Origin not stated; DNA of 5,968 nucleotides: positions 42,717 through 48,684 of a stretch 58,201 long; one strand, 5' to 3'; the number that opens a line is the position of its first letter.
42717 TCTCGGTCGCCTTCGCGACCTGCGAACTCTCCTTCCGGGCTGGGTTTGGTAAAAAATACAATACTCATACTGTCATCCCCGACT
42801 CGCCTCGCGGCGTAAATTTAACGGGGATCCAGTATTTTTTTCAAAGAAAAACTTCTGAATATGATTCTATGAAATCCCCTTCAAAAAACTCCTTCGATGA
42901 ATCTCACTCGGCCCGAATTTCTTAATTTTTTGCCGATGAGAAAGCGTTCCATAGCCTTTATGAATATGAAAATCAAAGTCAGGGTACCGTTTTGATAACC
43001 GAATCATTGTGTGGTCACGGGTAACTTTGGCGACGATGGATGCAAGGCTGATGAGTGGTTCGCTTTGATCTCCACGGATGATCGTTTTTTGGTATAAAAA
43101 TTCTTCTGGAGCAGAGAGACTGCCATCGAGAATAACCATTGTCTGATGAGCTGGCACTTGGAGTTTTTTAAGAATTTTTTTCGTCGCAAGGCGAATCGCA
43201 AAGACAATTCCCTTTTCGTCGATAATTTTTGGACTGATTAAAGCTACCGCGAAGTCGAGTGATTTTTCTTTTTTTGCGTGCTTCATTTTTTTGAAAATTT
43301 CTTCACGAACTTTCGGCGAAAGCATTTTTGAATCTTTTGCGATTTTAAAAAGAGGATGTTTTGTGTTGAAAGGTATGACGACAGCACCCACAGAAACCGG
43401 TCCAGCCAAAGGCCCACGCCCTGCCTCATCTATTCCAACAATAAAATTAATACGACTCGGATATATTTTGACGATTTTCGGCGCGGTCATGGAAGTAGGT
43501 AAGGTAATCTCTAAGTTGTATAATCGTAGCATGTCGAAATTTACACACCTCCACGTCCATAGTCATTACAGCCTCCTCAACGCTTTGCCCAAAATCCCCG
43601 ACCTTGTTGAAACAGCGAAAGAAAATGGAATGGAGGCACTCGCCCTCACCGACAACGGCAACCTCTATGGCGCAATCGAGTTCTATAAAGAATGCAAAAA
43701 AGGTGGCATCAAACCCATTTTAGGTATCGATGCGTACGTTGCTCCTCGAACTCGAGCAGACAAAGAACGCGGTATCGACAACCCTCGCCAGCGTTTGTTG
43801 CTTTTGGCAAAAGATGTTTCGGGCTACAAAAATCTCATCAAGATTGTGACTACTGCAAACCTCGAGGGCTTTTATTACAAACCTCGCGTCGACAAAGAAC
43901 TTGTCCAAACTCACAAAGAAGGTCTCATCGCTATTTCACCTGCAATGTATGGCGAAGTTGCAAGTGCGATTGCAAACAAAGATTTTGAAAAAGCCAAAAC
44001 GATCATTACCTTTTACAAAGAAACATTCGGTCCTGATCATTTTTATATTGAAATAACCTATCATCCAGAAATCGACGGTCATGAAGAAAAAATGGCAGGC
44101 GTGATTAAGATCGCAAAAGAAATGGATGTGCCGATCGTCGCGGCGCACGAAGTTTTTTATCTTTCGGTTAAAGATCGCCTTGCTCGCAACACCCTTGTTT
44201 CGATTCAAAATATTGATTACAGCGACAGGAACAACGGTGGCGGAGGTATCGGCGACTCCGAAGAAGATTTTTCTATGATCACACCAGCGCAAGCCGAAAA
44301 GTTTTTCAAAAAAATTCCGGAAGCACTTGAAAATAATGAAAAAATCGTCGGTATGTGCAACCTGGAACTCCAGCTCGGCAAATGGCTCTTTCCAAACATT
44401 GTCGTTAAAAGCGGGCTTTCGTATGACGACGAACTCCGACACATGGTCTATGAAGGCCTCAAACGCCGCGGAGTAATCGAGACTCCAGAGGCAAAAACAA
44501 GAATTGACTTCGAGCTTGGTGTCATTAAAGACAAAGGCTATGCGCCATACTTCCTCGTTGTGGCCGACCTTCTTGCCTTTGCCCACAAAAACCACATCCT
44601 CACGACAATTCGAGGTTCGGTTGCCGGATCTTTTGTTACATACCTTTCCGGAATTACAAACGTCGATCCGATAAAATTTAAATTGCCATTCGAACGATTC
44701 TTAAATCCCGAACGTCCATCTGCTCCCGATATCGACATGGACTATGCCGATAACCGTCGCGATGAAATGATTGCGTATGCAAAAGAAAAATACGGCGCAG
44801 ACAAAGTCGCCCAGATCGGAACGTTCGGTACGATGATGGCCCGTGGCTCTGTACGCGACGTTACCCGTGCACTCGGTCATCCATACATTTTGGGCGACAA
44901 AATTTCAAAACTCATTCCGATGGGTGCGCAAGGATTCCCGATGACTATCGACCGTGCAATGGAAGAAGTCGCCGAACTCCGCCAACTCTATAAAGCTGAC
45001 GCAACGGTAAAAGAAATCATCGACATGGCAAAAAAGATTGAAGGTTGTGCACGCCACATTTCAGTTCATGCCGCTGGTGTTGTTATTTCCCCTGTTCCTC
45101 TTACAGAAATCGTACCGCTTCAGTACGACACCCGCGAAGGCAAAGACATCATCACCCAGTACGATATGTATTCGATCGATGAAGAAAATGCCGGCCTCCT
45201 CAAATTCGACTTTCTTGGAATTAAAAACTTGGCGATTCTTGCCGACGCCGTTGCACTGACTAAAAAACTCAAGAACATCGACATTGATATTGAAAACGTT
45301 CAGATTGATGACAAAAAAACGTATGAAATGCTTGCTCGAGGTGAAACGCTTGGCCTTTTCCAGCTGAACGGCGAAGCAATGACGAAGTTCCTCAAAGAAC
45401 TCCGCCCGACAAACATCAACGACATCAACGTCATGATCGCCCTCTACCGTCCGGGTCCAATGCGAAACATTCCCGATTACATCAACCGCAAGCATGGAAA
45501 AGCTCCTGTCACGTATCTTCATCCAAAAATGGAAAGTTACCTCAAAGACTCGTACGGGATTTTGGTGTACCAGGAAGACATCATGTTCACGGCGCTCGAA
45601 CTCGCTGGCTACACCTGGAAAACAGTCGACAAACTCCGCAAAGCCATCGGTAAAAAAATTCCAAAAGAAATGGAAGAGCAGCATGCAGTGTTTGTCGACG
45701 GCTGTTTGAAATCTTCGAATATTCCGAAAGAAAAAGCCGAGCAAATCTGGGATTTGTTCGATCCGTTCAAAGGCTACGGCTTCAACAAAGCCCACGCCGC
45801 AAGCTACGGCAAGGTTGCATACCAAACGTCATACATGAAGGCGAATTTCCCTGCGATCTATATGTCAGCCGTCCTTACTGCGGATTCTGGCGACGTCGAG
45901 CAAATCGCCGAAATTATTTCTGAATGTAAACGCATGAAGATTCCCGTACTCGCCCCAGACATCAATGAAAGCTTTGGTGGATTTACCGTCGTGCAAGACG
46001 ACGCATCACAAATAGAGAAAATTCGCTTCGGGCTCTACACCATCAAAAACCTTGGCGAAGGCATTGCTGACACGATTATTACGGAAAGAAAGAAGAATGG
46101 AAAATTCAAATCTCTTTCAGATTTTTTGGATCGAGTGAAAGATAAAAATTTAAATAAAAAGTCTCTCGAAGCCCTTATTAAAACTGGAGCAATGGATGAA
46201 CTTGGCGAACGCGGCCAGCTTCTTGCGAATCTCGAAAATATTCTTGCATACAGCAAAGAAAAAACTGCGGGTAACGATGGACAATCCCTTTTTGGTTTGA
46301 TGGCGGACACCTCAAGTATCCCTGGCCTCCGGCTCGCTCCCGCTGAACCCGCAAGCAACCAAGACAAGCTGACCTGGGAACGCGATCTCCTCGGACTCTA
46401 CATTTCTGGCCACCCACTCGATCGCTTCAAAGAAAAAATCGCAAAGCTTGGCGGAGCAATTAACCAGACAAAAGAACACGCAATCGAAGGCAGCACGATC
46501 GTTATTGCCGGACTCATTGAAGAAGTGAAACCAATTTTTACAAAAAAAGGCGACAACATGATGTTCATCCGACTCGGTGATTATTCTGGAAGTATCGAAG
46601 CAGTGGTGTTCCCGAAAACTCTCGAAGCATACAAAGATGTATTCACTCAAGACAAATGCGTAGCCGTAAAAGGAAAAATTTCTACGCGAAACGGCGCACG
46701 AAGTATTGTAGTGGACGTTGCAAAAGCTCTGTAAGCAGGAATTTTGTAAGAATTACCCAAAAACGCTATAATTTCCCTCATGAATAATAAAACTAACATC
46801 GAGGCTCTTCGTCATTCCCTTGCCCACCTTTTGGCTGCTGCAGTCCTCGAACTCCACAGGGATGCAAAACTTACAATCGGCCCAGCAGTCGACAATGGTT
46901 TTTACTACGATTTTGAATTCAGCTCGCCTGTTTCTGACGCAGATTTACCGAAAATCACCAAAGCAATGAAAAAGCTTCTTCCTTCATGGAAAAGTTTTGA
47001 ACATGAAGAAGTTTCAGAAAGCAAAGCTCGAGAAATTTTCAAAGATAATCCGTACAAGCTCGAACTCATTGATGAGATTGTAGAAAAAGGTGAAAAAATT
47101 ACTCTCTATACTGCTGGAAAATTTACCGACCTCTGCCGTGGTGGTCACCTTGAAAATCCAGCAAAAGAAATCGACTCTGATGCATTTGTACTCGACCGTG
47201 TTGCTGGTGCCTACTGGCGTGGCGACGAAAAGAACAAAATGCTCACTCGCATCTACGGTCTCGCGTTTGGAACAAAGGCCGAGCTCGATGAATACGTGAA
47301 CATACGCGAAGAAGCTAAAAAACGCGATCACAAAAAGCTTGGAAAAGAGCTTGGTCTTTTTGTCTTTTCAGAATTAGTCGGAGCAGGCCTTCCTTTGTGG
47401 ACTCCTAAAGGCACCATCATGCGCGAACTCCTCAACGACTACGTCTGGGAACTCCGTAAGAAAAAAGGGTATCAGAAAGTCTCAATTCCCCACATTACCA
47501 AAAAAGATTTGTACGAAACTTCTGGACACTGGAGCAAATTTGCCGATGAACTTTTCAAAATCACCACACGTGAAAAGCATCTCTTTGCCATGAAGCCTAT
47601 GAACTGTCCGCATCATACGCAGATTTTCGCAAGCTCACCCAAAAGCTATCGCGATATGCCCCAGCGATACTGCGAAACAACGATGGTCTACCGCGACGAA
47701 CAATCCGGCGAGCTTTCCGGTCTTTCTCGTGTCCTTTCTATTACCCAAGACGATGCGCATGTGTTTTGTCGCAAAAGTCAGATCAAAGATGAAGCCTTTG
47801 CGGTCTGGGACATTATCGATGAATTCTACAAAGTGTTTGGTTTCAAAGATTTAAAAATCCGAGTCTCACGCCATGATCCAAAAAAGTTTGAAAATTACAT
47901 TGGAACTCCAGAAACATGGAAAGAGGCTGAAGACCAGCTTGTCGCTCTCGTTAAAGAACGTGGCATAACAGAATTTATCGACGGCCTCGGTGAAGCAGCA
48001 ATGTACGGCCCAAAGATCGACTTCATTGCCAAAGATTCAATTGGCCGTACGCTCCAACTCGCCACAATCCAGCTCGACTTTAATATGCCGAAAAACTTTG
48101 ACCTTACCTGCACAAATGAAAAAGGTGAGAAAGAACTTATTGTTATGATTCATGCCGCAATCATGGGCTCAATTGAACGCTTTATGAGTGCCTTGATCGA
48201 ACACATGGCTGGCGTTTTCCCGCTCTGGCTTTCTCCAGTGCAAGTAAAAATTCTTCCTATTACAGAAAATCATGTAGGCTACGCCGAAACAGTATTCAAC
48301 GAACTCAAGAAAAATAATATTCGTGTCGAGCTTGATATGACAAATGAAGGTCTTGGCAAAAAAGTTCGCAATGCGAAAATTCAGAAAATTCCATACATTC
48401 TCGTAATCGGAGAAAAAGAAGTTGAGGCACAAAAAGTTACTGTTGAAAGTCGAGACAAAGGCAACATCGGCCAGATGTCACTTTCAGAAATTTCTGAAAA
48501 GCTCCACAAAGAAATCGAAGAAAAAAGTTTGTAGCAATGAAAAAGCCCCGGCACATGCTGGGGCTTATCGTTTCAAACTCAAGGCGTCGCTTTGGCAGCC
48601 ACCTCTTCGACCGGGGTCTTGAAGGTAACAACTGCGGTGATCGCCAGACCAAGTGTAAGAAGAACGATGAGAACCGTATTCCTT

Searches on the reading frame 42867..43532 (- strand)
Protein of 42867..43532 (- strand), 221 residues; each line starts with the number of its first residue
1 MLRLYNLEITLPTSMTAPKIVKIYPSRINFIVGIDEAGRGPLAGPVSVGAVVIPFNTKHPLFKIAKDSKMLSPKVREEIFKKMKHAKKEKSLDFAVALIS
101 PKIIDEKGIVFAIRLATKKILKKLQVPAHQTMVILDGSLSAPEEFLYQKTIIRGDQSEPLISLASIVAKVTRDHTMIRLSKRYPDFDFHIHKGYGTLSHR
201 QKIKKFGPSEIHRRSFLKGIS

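Call 15: find_homologous_proteins(query=window:42867-43532:-, max_evalue=1e-20)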
Query window:42867-43532:- (221 aa): 7763 proteins with E <= 1e-20 among 8000 candidates; the best 120 are listed.
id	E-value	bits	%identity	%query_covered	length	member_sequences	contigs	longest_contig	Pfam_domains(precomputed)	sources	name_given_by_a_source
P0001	4.7e-128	443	100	94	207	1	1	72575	PF01351.26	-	-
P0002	8.7e-93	328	77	87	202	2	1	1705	PF01351.26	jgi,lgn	jgi:ribonuclease HII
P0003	6.4e-90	319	76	87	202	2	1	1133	PF01351.26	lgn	-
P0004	2.0e-86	307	73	87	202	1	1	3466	PF01351.26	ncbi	-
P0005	6.8e-85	302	69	87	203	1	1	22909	PF01351.26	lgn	-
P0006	2.0e-84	301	75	86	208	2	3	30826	PF01351.26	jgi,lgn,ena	-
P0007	8.4e-84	299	71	88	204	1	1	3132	PF01351.26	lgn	-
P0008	2.4e-83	297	67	93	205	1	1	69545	PF01351.26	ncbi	-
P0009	2.5e-83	297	71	88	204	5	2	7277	PF01351.26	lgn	-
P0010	2.7e-80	287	66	88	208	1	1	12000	PF01351.26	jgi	jgi:ribonuclease HII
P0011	4.2e-80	287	68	88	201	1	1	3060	PF01351.26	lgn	-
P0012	2.3e-79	284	68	92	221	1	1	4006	PF01351.26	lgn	-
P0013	2.5e-79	284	66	94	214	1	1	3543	PF01351.26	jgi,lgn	-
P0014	9.3e-79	282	70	86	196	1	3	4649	PF01351.26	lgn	-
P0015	9.6e-79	282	65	93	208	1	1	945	PF01351.26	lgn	-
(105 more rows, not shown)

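Call 16: find_encoding_contigs(protein=P0006, flank=10000, max_places=3)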
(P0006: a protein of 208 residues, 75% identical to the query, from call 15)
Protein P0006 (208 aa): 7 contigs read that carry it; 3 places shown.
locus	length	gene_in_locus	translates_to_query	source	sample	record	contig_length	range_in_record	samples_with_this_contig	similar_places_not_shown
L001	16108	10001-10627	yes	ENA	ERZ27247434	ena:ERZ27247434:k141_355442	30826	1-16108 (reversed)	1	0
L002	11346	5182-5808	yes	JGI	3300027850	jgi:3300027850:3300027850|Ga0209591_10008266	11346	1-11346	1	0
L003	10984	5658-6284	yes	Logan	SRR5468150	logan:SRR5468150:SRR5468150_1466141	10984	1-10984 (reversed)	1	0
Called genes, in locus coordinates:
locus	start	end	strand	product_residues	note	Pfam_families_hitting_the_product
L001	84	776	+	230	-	-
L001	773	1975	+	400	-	PF01409:tRNA-synt_2d, PF03147:FDX-ACB (faint)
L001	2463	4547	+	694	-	PF02518:HATPase_c, PF00204:DNA_gyraseB, PF01751:Toprim, PF00986:DNA_gyraseB_C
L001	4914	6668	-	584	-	PF07973:tRNA_SAD (weak), PF00587:tRNA-synt_2b, PF03129:HGTP_anticodon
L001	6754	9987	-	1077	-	PF02811:PHP, PF07733:DNA_pol3_alpha, PF17657:DNA_pol3_finger, PF14579:HHH_6, PF01336:tRNA_anti-codon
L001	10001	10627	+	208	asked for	PF01351:RNase_HII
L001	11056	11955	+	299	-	PF01029:NusB, PF00293:NUDIX (weak)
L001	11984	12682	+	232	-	PF22935:RM44_endonuclase, PF14622:Ribonucleas_3_3, PF00636:Ribonuclease_3, PF00035:dsrm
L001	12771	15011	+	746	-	PF00005:ABC_tran (faint), PF02463:SMC_N, PF13175:AAA_15, PF13476:AAA_23, PF13304:AAA_21 (weak)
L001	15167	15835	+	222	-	PF01471:PG_binding_1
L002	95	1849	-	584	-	PF07973:tRNA_SAD (weak), PF00587:tRNA-synt_2b, PF03129:HGTP_anticodon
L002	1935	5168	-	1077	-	PF02811:PHP, PF07733:DNA_pol3_alpha, PF17657:DNA_pol3_finger, PF14579:HHH_6, PF01336:tRNA_anti-codon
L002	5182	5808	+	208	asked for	PF01351:RNase_HII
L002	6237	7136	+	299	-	PF01029:NusB, PF00293:NUDIX (weak)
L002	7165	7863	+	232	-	PF22935:RM44_endonuclase, PF14622:Ribonucleas_3_3, PF00636:Ribonuclease_3, PF00035:dsrm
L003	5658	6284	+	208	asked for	PF01351:RNase_HII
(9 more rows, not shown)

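Call 17: find_encoding_contigs(protein=P0008, flank=10000, max_places=2)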
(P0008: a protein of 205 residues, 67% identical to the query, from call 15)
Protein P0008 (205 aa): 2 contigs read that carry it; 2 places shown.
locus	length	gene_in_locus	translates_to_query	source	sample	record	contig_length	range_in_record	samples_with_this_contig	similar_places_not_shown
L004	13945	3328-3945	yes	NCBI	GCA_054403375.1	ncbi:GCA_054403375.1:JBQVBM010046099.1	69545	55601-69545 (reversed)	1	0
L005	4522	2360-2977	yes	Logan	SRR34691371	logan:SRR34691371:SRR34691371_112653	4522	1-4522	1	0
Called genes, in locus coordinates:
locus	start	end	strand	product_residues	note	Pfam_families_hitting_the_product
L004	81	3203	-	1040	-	PF02811:PHP, PF07733:DNA_pol3_alpha, PF17657:DNA_pol3_finger, PF14579:HHH_6, PF01336:tRNA_anti-codon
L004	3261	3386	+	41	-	-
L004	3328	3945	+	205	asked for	PF01351:RNase_HII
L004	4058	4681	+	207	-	-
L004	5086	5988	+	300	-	PF01029:NusB, PF00293:NUDIX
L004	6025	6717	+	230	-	PF22935:RM44_endonuclase, PF14622:Ribonucleas_3_3, PF00636:Ribonuclease_3, PF24995:DSRM_2 (faint), PF00035:dsrm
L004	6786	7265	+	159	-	-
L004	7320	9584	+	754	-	PF02463:SMC_N, PF13175:AAA_15, PF13476:AAA_23, PF13304:AAA_21 (faint)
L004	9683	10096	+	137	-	-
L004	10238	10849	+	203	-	-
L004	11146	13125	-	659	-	PF25049:OB_HELZ2 (faint), PF08206:OB_RNB (faint), PF17849:OB_Dis3, PF17876:CSD2, PF00773:RNB, PF00575:S1 (weak)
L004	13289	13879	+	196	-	-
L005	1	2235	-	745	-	?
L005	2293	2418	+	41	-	-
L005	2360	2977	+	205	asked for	PF01351:RNase_HII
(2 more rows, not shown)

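Call 18: find_encoding_contigs(protein=P0005, flank=10000, max_places=2)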
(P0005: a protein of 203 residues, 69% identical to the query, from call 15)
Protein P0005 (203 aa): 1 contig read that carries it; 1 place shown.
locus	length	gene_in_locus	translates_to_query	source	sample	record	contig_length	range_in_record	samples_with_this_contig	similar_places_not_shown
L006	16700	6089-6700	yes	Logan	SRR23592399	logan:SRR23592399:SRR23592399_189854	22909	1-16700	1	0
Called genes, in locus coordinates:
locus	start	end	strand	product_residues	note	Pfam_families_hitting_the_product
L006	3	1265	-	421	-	?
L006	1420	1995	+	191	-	-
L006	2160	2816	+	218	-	-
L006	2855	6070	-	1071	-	PF02811:PHP, PF07733:DNA_pol3_alpha, PF17657:DNA_pol3_finger, PF14579:HHH_6, PF01336:tRNA_anti-codon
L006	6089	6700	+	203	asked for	PF01351:RNase_HII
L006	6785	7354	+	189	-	-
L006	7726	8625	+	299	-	PF01029:NusB, PF00293:NUDIX (weak)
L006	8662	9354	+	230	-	PF22935:RM44_endonuclase, PF14622:Ribonucleas_3_3, PF00636:Ribonuclease_3, PF00035:dsrm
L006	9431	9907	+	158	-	-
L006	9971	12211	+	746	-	PF02463:SMC_N, PF13175:AAA_15, PF13476:AAA_23, PF13304:AAA_21 (weak)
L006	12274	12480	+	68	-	-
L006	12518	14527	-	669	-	PF08206:OB_RNB (faint), PF17849:OB_Dis3 (weak), PF17876:CSD2, PF00773:RNB, PF00575:S1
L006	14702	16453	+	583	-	PF16403:Bact_surface_Ig-like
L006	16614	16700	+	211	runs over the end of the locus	-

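Call 60: find_encoding_contigs(protein=P0002, flank=10000, max_places=4)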
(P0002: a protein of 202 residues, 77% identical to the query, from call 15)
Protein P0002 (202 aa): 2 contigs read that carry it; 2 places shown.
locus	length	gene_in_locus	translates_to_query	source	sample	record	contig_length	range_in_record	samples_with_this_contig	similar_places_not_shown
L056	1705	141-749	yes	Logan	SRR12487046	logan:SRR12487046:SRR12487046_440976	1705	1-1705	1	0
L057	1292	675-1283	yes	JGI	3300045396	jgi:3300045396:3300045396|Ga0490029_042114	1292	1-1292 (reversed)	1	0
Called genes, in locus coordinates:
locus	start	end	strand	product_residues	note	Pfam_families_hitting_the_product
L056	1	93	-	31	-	?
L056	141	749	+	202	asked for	PF01351:RNase_HII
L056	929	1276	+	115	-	-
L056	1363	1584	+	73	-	PF01783:Ribosomal_L32p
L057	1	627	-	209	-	?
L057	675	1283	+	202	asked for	PF01351:RNase_HII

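Call 61: find_encoding_contigs(protein=P0004, flank=10000, max_places=4)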
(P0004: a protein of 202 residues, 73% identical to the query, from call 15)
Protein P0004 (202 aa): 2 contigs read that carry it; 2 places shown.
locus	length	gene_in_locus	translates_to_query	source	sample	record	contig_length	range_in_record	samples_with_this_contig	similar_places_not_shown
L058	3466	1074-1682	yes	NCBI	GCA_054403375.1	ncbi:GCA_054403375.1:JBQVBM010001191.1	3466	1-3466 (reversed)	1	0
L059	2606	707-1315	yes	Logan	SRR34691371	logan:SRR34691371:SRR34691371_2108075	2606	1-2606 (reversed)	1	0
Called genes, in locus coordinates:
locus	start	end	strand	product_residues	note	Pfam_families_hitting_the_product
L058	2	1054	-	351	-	?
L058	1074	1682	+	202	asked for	PF01351:RNase_HII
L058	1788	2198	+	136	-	-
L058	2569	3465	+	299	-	?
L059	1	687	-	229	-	?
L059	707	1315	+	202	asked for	PF01351:RNase_HII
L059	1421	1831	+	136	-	-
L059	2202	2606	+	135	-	?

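Call 74: search_protein_families(library=pfam, proteins=[L004:4058-4681:+, L006:6785-7354:+, L056:929-1276:+, L058:1788-2198:+], max_evalue=1)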
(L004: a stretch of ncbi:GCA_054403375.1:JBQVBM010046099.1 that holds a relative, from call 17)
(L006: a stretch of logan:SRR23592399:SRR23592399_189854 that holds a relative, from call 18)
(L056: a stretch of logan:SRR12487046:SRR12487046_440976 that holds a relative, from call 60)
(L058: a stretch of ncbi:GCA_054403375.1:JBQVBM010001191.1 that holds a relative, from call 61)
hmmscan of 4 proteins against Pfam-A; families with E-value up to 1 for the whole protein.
L004:4058-4681:+ (207 aa): 1 family
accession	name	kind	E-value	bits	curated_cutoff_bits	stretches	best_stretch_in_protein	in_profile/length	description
PF09059.15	TyeA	-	0.034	14.7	21.1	1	41-98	1-55/81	TyeA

L006:6785-7354:+ (189 aa): 1 family
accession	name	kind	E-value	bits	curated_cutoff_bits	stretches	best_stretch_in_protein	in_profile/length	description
PF00842.27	Ala_racemase_C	-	0.06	13.4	25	1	56-88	54-89/127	Alanine racemase, C-terminal domain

L056:929-1276:+ (115 aa): 0 families

L058:1788-2198:+ (136 aa): 0 families

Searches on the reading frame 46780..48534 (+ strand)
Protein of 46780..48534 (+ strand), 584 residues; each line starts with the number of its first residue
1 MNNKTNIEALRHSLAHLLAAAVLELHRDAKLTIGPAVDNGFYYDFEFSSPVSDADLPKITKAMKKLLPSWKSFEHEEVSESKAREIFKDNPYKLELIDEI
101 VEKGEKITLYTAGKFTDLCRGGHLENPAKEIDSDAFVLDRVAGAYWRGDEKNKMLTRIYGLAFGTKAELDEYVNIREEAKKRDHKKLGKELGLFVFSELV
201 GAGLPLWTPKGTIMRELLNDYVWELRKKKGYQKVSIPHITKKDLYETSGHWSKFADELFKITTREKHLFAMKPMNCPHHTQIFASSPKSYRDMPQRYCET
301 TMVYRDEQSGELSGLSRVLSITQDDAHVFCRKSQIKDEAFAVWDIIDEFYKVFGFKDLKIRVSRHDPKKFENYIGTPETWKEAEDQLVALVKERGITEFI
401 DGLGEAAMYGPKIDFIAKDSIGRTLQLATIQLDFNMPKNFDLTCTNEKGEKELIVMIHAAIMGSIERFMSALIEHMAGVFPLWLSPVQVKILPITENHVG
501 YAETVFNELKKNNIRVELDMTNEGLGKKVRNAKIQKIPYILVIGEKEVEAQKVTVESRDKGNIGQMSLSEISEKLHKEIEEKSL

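Call 86: search_protein_families(library=pfam, proteins=[window:46780-48534:+], max_evalue=0.001)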
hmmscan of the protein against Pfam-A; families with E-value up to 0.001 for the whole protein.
window:46780-48534:+ (584 aa): 3 families
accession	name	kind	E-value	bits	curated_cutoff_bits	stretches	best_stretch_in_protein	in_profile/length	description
PF00587.30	tRNA-synt_2b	-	3.4e-41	141.7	29.3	1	259-475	1-178/179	tRNA synthetase class II core domain (G, H, P, S and T)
PF03129.25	HGTP_anticodon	-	3.5e-24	85.2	21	1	488-577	1-93/94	Anticodon binding domain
PF07973.19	tRNA_SAD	-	1.5e-06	28.5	24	1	107-159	1-44/44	Threonyl and Alanyl tRNA synthetase second additional domain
